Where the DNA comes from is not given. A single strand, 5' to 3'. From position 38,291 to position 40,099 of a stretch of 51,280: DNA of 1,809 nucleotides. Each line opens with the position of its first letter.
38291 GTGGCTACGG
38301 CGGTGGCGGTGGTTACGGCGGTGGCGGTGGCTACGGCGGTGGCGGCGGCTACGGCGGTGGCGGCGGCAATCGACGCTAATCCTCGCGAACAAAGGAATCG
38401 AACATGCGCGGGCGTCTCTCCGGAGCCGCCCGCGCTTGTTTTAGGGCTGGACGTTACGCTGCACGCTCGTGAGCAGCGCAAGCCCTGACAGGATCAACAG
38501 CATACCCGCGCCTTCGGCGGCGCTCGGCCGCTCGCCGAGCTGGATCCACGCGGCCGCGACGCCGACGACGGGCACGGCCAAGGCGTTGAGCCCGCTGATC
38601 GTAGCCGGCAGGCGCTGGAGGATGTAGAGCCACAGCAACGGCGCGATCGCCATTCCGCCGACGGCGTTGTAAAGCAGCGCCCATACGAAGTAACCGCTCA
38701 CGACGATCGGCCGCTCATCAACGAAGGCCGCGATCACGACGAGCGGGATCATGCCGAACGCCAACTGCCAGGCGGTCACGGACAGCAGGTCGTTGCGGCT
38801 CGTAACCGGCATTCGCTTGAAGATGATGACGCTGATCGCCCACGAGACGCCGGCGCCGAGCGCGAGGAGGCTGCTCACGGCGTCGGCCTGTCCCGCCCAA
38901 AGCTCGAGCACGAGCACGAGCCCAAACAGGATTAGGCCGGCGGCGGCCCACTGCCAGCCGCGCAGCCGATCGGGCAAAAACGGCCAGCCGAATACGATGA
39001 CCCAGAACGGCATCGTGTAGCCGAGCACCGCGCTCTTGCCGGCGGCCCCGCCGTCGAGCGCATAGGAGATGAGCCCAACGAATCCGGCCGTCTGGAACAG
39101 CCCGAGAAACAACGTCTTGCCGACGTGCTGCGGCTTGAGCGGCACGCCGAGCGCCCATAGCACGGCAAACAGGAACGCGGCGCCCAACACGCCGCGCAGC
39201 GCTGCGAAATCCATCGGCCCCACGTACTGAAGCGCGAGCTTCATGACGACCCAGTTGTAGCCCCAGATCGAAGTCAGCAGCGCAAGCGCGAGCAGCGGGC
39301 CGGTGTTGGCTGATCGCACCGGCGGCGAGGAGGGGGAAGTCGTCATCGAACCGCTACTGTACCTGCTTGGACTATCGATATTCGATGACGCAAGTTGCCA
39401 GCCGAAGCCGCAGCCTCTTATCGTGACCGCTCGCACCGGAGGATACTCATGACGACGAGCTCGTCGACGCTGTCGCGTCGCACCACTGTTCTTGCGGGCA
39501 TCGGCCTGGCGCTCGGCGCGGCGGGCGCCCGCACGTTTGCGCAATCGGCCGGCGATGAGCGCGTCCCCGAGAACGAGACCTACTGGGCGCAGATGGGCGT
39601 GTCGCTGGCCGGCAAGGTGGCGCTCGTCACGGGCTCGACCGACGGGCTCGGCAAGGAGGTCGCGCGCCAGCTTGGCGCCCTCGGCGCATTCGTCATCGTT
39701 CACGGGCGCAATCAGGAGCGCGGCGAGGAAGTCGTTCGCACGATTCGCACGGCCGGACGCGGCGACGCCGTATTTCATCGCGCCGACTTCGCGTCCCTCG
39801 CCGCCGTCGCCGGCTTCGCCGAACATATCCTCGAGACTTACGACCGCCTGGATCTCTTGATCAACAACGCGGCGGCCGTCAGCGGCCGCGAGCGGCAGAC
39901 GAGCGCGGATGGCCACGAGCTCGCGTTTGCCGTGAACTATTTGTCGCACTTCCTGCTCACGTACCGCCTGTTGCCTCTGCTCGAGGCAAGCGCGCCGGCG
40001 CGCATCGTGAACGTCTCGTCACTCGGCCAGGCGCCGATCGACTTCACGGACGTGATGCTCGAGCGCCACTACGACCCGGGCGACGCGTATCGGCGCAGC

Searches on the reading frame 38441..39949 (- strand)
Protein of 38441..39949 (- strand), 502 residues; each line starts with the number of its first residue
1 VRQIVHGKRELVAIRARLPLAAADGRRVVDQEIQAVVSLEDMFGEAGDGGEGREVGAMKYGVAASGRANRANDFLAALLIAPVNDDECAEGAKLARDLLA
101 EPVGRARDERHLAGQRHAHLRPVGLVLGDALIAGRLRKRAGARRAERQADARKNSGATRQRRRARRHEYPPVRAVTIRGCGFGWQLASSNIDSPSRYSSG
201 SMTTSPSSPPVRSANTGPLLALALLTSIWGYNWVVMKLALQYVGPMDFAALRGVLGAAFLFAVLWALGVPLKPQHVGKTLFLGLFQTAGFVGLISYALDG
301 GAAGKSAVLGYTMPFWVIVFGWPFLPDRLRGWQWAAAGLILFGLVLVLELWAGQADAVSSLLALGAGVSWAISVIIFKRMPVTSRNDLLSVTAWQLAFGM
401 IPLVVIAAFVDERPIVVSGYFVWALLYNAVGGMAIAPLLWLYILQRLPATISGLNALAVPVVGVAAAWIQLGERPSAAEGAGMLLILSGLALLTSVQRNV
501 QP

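Call 38: search_protein_families(library=pfam, proteins=[window:38441-39949:-], max_evalue=0.00001)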
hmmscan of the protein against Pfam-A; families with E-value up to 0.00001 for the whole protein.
window:38441-39949:- (502 aa): 1 family
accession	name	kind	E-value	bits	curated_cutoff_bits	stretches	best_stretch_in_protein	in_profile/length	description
PF00892.27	EamA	-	4.3e-40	137.6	28.2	2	220-348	5-134/135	EamA-like transporter family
